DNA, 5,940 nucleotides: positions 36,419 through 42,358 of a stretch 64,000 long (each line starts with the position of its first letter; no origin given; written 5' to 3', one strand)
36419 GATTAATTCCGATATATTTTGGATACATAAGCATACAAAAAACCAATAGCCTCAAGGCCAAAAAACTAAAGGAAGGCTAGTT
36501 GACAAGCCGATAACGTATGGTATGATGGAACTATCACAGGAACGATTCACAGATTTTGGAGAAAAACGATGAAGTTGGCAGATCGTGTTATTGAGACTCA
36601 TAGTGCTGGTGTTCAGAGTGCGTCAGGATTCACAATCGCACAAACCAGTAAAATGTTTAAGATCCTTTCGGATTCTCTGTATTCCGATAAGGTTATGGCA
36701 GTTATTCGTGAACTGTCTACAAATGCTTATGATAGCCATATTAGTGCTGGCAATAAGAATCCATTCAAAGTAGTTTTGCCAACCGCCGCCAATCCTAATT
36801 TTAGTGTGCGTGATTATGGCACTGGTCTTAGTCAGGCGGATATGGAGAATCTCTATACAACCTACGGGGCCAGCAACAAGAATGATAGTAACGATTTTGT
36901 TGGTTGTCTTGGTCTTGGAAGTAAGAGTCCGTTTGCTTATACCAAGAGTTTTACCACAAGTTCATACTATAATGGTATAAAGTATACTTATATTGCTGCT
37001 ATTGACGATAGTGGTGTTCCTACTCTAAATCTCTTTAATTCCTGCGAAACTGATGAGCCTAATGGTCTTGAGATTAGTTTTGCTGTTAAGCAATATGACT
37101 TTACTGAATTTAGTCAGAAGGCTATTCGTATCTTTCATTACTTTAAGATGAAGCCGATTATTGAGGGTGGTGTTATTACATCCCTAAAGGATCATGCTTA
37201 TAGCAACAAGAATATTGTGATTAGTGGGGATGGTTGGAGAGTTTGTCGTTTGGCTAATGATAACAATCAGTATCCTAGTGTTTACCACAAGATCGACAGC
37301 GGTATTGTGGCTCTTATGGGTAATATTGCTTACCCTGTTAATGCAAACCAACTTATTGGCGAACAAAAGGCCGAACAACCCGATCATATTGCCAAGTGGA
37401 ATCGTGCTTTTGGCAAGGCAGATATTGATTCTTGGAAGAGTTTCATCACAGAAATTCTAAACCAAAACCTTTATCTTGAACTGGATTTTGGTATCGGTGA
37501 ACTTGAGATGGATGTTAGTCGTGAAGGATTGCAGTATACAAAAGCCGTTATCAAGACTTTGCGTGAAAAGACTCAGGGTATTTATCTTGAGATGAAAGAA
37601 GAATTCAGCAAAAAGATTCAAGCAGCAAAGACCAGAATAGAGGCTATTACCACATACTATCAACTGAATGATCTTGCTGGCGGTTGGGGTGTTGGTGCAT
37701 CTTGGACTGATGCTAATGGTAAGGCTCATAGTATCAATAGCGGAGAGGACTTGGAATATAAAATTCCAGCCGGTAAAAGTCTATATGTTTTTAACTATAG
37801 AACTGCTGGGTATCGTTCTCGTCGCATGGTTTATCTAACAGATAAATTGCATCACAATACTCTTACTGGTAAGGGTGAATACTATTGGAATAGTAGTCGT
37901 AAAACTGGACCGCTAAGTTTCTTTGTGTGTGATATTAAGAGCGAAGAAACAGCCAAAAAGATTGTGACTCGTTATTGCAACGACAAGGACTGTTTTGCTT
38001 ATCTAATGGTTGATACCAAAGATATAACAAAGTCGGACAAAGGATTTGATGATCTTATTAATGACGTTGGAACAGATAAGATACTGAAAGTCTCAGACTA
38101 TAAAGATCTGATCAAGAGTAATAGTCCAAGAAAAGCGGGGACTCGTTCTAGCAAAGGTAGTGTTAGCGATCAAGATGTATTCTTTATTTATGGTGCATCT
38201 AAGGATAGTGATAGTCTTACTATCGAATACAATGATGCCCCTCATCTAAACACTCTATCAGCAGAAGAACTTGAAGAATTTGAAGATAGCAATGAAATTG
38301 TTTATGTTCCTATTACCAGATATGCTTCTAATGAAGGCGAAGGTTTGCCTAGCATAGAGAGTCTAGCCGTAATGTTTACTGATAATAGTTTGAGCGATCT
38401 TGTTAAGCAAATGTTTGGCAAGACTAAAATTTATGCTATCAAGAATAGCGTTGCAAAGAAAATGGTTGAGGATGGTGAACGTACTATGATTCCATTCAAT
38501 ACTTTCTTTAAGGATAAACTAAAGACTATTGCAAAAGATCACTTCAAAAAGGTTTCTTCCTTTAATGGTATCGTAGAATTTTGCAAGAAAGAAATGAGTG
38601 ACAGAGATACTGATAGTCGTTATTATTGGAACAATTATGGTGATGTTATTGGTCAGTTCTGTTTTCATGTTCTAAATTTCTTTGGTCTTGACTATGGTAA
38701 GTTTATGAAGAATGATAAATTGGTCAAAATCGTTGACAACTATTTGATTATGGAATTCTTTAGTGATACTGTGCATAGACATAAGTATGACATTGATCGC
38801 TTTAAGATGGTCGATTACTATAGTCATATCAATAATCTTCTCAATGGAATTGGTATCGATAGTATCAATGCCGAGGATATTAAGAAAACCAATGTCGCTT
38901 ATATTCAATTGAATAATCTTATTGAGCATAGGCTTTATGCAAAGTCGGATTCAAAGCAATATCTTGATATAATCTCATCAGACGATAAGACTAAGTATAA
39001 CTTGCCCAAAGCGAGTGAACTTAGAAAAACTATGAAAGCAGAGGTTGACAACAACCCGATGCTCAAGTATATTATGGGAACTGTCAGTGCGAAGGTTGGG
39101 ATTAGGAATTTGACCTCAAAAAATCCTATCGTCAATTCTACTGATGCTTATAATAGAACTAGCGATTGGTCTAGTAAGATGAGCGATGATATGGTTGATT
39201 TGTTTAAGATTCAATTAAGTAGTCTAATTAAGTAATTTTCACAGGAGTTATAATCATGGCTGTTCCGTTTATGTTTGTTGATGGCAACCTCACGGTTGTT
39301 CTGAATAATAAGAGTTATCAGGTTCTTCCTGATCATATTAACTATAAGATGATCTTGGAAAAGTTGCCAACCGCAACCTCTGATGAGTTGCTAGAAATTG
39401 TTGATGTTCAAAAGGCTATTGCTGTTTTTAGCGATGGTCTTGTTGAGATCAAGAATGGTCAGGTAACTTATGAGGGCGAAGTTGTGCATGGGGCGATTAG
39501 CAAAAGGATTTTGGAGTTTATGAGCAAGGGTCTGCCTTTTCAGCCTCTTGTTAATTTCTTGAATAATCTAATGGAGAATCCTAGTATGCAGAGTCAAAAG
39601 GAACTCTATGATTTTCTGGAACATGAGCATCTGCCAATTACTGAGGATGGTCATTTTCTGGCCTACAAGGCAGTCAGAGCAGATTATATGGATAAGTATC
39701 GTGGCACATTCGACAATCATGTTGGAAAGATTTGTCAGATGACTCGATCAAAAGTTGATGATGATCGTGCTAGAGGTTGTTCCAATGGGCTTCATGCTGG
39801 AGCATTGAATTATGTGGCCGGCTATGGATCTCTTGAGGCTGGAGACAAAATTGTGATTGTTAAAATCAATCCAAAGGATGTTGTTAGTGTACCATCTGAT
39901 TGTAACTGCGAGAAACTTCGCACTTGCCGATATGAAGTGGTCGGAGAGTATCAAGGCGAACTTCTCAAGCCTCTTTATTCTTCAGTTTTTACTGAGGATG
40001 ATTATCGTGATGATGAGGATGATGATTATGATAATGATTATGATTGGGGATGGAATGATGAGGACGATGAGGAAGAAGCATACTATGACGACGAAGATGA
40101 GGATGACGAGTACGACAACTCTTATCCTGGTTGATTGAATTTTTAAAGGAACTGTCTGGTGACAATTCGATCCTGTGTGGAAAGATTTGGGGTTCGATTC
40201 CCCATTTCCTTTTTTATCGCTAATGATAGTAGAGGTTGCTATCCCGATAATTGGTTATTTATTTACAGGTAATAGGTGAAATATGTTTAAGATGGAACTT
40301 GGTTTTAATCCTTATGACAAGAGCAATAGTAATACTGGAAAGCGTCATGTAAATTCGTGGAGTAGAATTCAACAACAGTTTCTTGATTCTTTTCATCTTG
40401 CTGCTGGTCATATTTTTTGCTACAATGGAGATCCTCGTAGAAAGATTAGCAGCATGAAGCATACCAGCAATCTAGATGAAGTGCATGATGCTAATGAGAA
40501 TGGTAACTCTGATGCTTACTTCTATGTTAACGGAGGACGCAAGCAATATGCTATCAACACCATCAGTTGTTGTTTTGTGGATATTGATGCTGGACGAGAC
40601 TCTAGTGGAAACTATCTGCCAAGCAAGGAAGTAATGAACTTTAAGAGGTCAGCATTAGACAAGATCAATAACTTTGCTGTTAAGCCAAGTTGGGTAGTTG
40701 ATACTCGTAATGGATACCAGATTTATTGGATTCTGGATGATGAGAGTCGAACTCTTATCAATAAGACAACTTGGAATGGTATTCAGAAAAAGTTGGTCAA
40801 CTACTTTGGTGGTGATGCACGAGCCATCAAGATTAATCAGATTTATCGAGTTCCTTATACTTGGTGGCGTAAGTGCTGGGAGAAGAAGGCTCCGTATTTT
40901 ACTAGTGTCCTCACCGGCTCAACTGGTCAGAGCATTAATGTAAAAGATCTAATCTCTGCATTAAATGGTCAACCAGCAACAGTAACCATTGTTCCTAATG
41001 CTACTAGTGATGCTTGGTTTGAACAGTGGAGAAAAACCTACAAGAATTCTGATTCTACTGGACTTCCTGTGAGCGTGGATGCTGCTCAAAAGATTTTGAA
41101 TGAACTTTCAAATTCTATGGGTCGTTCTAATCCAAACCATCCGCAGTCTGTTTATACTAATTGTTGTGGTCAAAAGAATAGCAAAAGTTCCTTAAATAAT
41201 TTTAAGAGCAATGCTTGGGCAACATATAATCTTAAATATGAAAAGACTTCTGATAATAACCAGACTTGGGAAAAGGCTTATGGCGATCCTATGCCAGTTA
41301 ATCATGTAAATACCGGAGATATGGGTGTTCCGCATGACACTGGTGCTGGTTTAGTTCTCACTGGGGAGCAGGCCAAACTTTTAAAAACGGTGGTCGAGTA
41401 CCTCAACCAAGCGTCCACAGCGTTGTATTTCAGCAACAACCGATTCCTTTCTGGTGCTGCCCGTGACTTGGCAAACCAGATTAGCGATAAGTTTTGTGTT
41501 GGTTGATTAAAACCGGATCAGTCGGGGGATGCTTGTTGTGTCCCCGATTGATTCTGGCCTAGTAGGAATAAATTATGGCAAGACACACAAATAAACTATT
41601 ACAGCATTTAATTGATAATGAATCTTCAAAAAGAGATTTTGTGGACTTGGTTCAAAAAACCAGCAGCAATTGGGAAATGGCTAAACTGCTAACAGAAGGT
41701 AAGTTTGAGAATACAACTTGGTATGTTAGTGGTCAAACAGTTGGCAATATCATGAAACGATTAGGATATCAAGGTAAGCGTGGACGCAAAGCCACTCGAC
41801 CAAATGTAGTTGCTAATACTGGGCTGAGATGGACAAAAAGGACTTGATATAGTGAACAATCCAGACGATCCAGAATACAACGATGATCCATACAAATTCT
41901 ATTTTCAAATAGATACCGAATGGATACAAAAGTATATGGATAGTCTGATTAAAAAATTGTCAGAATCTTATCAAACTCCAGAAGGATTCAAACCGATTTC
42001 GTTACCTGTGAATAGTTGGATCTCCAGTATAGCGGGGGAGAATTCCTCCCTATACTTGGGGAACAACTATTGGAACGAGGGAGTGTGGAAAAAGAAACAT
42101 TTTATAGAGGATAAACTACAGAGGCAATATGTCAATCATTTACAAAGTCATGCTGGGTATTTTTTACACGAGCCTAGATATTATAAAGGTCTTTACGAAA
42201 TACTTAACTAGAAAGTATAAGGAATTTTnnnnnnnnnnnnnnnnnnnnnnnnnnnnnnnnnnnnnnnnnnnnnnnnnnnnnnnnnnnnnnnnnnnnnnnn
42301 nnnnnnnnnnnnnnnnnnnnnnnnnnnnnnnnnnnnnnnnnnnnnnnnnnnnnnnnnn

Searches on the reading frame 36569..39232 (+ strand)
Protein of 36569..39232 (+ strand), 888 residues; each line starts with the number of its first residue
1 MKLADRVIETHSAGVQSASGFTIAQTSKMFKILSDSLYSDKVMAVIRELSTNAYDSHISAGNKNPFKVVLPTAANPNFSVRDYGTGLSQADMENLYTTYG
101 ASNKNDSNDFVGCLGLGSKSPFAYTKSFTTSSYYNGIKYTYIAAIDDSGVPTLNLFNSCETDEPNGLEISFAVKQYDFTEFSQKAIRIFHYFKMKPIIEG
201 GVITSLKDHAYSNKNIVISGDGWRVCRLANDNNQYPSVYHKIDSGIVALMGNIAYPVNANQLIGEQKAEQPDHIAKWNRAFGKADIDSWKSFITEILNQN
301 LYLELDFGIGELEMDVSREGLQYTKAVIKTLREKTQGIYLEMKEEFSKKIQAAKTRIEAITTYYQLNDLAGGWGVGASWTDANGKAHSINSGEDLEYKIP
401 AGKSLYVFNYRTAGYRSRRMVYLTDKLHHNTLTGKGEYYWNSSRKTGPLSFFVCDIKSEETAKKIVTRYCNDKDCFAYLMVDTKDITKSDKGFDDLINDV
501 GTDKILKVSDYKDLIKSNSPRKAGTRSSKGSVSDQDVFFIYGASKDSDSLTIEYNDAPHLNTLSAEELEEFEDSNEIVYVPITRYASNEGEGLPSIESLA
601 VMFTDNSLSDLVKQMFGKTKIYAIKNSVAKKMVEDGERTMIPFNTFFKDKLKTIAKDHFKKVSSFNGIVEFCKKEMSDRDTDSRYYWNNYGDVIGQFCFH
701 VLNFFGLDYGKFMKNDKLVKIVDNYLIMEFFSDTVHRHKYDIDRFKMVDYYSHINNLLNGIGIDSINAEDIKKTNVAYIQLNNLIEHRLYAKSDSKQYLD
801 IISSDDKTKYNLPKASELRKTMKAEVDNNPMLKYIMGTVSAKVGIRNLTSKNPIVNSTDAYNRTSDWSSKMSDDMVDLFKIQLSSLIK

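Call 32: search_protein_families(library=phrogs, proteins=[window:36569-39232:+], max_evalue=0.00001)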
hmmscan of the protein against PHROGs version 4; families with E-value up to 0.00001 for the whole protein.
window:36569-39232:+ (888 aa): 7 families
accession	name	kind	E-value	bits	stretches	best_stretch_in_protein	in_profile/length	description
phrog_612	-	lysis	1.7e-112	378.9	1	1-823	1-723/725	RIIA lysis inhibitor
phrog_609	-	lysis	1.4e-48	166.6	1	10-259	11-245/1055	RIIB lysis inhibitor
phrog_2979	-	lysis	2.5e-48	166.4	1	13-360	15-332/846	RIIA lysis inhibitor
phrog_30832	-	lysis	1.1e-44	154.2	1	11-197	11-199/735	RIIA lysis inhibitor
phrog_3661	-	lysis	8.7e-42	144.6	2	95-265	175-341/917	RIIA lysis inhibitor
phrog_24904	-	lysis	4.9e-40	138.8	1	10-199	12-199/695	RIIA lysis inhibitor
phrog_38678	-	lysis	3.6e-20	72.8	1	29-173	37-185/805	RIIA lysis inhibitor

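Call 33: search_dna_similar(query=window:36569-39232:+, collection=phages, mode=protein, max_rows=12)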
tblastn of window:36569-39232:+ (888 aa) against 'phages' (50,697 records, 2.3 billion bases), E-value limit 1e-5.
Records with a match: 2926; places in all: 2936; records where one place covers at least 80% of the query: 0.
Best place of each record, by identity: <60% 2926.
By first word of the organism name: Escherichia 932; Klebsiella 378; Salmonella 288; Vibrio 178; Pseudomonas 118; Shigella 118; Streptomyces 93; Aeromonas 81; Acinetobacter 73; Erwinia 64; and 74 more.
By host as written in the record: - 378; Escherichia coli 367; Klebsiella pneumoniae 130; Escherichia coli O157:H7 54; Pseudomonas aeruginosa 42; Escherichia coli K-12 MG1655 41; Salmonella enterica 38; Streptomyces griseus ATCC 10137 32; and 691 more.
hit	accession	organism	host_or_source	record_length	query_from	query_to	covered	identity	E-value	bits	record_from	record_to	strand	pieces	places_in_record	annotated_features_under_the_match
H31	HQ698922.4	Acinetobacter phage ZZ1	Acinetobacter baumannii (clinical ...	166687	1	548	62%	27.6%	1e-33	147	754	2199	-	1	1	rIIA: protector from prophage-induced early lysis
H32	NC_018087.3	Acinetobacter phage ZZ1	Acinetobacter baumannii (clinical ...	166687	1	548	62%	27.6%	1e-33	147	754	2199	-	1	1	rIIA: RIIA lysis inhibitor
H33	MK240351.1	Acinetobacter phage Henu6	Acinetobacter baumannii ATCC19606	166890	1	548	62%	27.6%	1e-33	146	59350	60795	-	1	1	protector from prophage-induced early lysis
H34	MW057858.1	Providencia phage PSTCR6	Providencia stuartii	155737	21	485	52%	31.8%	9e-47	188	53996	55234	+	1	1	none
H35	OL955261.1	Erythrobacter phage vB_EliS-L02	Erythrobacter sp.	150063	1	510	57%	28.4%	1e-37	159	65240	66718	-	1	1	rIIA lysis inhibitor | hypothetical protein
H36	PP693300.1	Yersinia phage vB_YenM_P778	Yersinia enterocolitica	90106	12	512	56%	27.5%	3e-38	161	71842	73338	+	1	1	rIIA lysis inhibitor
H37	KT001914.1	Caulobacter phage Seuss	Caulobacter crescentus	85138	19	476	52%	28.1%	9e-43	176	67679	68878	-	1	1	rIIA protein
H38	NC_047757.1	Caulobacter phage Seuss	Caulobacter crescentus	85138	19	476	52%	28.1%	9e-43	176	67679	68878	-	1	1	RIIA lysis inhibitor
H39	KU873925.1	Pseudomonas phage pf16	Pseudomonas putida PpG1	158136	21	374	40%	36.3%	3e-48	192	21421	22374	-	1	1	hypothetical protein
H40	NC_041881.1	Pseudomonas phage pf16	Pseudomonas putida PpG1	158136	21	374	40%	36.3%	3e-48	192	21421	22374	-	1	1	RIIA lysis inhibitor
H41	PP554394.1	Citrobacter phage Citrof4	Citrobacter freundii 165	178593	2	373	42%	34.5%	6e-48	192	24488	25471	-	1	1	RIIA lysis inhibitor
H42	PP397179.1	Morganella phage vB_Mm5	Morganella morganii 5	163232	1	350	39%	36.6%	5e-51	201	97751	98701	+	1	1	RIIA lysis inhibitor | hypothetical protein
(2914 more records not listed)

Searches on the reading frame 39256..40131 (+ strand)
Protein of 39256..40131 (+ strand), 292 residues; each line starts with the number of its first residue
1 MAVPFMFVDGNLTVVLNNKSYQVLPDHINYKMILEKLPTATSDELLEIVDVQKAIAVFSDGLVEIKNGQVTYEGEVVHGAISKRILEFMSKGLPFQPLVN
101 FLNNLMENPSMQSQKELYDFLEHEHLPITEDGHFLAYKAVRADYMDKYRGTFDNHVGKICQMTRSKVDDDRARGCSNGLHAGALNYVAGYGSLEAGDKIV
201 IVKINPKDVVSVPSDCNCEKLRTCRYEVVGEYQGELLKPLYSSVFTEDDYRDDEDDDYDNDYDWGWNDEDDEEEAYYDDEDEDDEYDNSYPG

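Call 3: search_protein_families(library=pfam, proteins=[window:39256-40131:+], max_evalue=0.1)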
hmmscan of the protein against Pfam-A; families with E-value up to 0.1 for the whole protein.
window:39256-40131:+ (292 aa): 0 families

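Call 4: search_protein_families(library=phrogs, proteins=[window:39256-40131:+], max_evalue=0.01)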
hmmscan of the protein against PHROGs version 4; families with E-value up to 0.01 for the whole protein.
window:39256-40131:+ (292 aa): 5 families
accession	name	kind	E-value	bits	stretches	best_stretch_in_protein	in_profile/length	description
phrog_609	-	lysis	8.4e-73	246.8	1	8-235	822-1047/1055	RIIB lysis inhibitor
phrog_3803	-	lysis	6.7e-48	165.1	1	6-236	282-516/530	RIIB lysis inhibitor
phrog_36818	-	lysis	1e-44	153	1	91-236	3-149/163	RIIB lysis inhibitor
phrog_11221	-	lysis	2.9e-42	146.6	1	39-257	45-261/543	RIIB lysis inhibitor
phrog_2886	-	lysis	2.5e-30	107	1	113-240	212-340/552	RIIB lysis inhibitor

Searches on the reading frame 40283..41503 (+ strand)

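Call 3: search_protein_families(library=pfam, proteins=[window:40283-41503:+], max_evalue=0.1)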
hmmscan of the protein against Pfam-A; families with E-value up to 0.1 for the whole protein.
window:40283-41503:+ (407 aa): 1 family
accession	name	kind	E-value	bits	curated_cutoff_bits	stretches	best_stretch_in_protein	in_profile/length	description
PF05788.18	Orbi_VP1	-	0.04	11.8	27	1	183-224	252-292/1302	Orbivirus RNA-dependent RNA polymerase (VP1)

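Call 4: search_protein_families(library=phrogs, proteins=[window:40283-41503:+], max_evalue=0.01)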
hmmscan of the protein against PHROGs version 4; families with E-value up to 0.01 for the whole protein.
window:40283-41503:+ (407 aa): 2 families
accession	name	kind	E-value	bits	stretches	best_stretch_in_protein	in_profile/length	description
phrog_3123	-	unknown function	1.8e-07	31.2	1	81-202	73-173/583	-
phrog_10514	-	DNA, RNA and nucleotide metabolism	9.3e-06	25.1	1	50-229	29-192/750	DNA primase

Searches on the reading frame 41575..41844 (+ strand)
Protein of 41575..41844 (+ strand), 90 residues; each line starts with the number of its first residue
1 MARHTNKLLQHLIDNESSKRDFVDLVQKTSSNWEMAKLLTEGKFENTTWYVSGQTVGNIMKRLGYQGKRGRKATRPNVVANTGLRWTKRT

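Call 3: search_protein_families(library=pfam, proteins=[window:41575-41844:+], max_evalue=0.1)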
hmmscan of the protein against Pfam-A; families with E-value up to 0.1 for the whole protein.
window:41575-41844:+ (90 aa): 1 family
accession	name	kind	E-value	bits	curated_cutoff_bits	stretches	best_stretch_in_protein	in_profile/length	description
PF13276.12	HTH_21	-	0.059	14.1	28.1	1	49-72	36-59/60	HTH-like domain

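Call 4: search_protein_families(library=phrogs, proteins=[window:41575-41844:+], max_evalue=0.01)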
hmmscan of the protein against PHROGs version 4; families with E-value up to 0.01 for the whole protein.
window:41575-41844:+ (90 aa): 1 family
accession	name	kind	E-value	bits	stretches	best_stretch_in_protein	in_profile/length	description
phrog_5110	-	head and packaging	0.0024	18.9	1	6-42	15-51/110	terminase small subunit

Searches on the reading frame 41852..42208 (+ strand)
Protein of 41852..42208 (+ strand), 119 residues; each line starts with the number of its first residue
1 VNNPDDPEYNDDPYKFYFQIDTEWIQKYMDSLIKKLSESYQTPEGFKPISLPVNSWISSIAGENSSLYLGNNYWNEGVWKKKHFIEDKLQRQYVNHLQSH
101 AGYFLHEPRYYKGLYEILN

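Call 3: search_protein_families(library=pfam, proteins=[window:41852-42208:+], max_evalue=0.1)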
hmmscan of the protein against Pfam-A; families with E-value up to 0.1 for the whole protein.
window:41852-42208:+ (119 aa): 0 families

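Call 4: search_protein_families(library=phrogs, proteins=[window:41852-42208:+], max_evalue=0.01)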
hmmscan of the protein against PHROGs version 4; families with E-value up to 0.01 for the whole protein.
window:41852-42208:+ (119 aa): 0 families

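Call 83: search_solved_structures(query=A7, max_evalue=10)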
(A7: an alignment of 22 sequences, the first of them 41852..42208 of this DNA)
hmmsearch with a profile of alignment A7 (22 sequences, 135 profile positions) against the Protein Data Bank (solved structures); distinct sequences matched with E-value up to 10: 3.
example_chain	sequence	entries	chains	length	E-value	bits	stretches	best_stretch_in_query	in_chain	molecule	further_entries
7oez_A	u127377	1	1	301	0.33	14.6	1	24-89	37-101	Leucine aminopeptidase A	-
6zep_A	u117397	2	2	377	0.45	14.2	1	24-89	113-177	Leucine aminopeptidase A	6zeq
7bc4_B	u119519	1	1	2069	1.5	12.5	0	78-111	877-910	Fatty acid synthase subunit beta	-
